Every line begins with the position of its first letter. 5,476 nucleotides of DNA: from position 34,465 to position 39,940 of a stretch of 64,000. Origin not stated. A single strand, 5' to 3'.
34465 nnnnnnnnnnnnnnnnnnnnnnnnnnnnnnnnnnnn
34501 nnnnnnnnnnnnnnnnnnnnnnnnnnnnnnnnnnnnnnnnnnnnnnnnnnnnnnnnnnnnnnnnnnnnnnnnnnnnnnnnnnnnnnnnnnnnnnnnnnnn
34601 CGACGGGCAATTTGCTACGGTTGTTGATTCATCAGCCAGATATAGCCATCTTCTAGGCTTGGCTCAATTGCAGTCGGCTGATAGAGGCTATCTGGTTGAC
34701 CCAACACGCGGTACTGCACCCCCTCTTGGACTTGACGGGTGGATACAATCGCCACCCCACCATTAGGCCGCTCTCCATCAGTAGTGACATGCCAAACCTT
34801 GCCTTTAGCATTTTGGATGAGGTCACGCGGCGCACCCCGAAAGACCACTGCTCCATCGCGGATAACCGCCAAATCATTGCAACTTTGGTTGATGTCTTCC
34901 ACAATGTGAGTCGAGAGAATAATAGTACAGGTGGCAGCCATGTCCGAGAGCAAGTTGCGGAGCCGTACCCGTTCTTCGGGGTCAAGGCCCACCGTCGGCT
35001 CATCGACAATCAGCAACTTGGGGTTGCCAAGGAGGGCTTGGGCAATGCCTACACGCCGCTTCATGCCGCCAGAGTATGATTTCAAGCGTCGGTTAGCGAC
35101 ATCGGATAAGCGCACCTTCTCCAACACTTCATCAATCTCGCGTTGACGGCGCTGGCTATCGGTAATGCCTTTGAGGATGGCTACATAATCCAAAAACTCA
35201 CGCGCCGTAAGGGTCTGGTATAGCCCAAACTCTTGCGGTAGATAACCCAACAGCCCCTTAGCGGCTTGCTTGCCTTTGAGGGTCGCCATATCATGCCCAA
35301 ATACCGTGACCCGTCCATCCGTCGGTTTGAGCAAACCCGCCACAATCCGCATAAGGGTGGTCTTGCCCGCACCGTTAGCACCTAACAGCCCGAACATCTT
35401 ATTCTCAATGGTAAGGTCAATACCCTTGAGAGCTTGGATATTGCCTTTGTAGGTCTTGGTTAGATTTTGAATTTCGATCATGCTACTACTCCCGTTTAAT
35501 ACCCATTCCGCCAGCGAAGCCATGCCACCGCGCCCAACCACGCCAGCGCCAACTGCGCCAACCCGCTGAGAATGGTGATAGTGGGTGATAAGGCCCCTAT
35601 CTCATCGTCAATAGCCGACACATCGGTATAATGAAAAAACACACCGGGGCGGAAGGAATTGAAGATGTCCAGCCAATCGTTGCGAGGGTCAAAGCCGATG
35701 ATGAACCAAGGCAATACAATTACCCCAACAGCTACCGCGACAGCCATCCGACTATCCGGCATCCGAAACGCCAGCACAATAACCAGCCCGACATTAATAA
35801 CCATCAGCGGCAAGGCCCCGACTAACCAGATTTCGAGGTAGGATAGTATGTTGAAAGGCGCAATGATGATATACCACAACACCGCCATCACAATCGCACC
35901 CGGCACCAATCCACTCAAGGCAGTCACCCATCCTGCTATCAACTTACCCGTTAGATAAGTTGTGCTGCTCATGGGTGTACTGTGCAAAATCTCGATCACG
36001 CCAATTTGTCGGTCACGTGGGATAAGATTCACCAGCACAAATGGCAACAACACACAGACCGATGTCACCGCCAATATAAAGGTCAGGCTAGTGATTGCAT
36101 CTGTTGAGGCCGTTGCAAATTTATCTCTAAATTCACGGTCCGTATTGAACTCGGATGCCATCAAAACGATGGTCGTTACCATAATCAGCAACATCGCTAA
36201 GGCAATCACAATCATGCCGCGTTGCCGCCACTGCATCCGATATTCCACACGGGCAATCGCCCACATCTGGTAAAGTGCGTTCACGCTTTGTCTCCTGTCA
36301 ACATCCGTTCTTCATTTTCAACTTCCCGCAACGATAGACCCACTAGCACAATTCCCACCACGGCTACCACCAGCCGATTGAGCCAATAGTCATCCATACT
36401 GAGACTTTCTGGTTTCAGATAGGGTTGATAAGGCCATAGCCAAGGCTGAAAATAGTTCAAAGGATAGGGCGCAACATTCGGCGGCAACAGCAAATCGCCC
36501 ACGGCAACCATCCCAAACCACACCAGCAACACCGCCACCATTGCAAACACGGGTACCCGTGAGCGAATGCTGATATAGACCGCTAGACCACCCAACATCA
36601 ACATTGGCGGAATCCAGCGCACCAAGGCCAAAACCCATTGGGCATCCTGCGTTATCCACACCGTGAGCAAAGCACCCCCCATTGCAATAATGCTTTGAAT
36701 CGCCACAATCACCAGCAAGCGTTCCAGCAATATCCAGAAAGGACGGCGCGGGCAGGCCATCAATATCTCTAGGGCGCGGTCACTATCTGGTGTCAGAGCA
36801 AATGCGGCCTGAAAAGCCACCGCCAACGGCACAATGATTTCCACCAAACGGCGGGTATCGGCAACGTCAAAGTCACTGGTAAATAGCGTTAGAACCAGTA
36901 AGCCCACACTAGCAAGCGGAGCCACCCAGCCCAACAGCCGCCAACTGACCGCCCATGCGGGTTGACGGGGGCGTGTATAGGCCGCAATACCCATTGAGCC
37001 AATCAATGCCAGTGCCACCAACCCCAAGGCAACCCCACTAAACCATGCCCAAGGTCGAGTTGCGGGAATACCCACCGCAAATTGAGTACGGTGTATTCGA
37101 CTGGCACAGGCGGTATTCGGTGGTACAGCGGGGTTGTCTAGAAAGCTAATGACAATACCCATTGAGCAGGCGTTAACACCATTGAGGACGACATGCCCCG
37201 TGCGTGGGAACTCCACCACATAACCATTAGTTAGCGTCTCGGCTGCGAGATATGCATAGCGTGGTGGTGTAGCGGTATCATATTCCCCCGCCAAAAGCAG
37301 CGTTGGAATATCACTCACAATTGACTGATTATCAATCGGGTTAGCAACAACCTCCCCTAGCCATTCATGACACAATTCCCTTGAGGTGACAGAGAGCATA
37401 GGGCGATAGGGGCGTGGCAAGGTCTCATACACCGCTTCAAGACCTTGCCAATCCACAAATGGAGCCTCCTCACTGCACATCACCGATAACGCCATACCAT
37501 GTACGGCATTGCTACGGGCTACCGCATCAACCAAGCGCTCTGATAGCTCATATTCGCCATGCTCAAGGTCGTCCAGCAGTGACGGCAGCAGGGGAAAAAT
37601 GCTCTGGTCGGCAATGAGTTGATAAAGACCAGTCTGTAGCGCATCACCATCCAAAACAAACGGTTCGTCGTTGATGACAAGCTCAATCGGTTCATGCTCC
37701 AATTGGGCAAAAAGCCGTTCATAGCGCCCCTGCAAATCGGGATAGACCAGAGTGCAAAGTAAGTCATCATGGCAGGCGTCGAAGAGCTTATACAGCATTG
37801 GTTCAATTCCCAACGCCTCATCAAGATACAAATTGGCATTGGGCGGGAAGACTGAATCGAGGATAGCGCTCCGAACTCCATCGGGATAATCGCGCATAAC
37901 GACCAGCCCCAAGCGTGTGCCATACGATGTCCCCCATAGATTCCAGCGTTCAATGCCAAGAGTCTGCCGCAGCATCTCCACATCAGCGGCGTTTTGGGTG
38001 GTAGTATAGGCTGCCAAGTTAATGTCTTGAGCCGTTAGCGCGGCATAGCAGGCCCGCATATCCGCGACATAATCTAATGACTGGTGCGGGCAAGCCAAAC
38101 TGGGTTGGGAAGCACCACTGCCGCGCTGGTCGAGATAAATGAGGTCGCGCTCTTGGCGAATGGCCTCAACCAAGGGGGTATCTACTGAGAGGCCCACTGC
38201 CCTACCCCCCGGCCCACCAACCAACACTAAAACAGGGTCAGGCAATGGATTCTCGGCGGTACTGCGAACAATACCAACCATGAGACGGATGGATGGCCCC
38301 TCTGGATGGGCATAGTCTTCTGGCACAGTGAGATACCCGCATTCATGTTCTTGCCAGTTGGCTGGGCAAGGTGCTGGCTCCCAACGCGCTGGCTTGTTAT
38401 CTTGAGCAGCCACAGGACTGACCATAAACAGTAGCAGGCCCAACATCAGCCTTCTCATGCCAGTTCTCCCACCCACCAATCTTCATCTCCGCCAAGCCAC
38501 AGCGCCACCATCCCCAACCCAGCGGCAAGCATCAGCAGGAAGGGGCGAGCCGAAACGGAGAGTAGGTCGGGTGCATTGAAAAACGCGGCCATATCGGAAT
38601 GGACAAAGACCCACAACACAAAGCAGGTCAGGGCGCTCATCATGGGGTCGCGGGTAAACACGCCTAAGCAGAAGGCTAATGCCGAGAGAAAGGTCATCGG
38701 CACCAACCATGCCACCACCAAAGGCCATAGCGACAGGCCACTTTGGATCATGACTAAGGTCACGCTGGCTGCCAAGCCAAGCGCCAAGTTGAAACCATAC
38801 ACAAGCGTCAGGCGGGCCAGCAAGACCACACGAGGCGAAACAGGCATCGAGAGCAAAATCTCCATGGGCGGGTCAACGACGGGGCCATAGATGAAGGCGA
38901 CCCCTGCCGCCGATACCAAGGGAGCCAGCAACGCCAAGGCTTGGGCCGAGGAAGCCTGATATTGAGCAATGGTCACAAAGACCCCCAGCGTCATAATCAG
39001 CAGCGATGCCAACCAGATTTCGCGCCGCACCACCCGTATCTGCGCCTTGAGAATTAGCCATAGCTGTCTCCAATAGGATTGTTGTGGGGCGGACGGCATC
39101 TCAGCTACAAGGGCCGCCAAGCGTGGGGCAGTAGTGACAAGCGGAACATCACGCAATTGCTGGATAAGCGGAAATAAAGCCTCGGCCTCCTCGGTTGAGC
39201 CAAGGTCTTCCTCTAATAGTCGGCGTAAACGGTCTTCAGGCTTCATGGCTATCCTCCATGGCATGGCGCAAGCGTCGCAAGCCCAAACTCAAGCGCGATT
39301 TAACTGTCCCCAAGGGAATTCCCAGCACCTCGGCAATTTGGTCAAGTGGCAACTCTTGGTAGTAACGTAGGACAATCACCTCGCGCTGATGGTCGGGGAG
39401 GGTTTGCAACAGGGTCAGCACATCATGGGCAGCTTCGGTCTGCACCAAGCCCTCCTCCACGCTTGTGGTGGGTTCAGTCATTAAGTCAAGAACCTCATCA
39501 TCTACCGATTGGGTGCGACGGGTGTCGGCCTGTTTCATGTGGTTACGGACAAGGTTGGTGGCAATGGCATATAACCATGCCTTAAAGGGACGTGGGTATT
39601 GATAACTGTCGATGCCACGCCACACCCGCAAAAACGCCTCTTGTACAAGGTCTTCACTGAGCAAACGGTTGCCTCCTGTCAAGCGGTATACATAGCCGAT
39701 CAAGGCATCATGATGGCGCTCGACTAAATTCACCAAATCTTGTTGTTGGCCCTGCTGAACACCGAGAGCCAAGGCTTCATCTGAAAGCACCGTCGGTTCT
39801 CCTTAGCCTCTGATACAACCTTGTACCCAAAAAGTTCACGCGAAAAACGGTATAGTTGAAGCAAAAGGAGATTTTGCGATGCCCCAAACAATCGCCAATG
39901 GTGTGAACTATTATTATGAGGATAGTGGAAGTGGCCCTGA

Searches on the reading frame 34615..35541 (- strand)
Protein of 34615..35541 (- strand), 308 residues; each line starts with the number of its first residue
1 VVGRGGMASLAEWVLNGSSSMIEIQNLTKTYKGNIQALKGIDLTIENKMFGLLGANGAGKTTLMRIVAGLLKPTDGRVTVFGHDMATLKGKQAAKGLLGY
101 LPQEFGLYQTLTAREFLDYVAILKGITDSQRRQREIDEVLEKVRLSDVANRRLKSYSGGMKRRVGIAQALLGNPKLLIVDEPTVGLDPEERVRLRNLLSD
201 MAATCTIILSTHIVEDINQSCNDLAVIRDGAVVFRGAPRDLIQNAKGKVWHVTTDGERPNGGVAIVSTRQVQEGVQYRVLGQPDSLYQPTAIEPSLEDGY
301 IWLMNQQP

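Call 54: search_protein_families(library=pfam, proteins=[window:34615-35541:-], max_evalue=0.00001)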
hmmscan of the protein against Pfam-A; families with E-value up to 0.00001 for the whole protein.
window:34615-35541:- (308 aa): 2 families
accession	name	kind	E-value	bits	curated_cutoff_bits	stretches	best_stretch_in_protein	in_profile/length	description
PF00005.33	ABC_tran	-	1.5e-33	116.8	25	1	38-183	1-136/137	ABC transporter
PF13304.12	AAA_21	-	1e-12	49.2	27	1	139-212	221-298/304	AAA domain, putative AbiEii toxin, Type IV TA system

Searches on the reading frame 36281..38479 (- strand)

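Call 54: search_protein_families(library=pfam, proteins=[window:36281-38479:-], max_evalue=0.00001)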
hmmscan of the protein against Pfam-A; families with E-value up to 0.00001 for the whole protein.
window:36281-38479:- (732 aa): 2 families
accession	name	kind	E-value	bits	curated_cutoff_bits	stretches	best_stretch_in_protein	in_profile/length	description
PF00561.26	Abhydrolase_1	-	3.4e-22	79.8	25.8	1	82-222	2-113/245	alpha/beta hydrolase fold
PF08386.16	Abhydrolase_4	-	1.4e-12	48.1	21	1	366-458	11-103/103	TAP-like protein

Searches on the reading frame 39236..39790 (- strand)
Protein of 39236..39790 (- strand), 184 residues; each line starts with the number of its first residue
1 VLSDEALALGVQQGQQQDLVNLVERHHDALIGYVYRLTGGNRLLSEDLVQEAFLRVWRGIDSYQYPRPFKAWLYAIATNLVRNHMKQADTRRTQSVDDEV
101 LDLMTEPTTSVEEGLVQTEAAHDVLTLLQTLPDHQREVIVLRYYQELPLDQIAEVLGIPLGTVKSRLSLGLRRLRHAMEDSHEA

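Call 55: search_protein_families(library=pfam, proteins=[window:39236-39790:-], max_evalue=0.00001)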
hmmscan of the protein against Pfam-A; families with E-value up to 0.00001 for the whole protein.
window:39236-39790:- (184 aa): 3 families
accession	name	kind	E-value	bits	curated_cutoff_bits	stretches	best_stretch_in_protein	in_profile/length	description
PF04542.20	Sigma70_r2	-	8.3e-19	67.6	24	1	22-89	1-69/71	Sigma-70 region 2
PF04545.22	Sigma70_r4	-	2.9e-18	65.6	24.1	1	127-176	1-50/50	Sigma-70, region 4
PF08281.18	Sigma70_r4_2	-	1.8e-17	63.1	25.7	1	123-174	3-54/54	Sigma-70, region 4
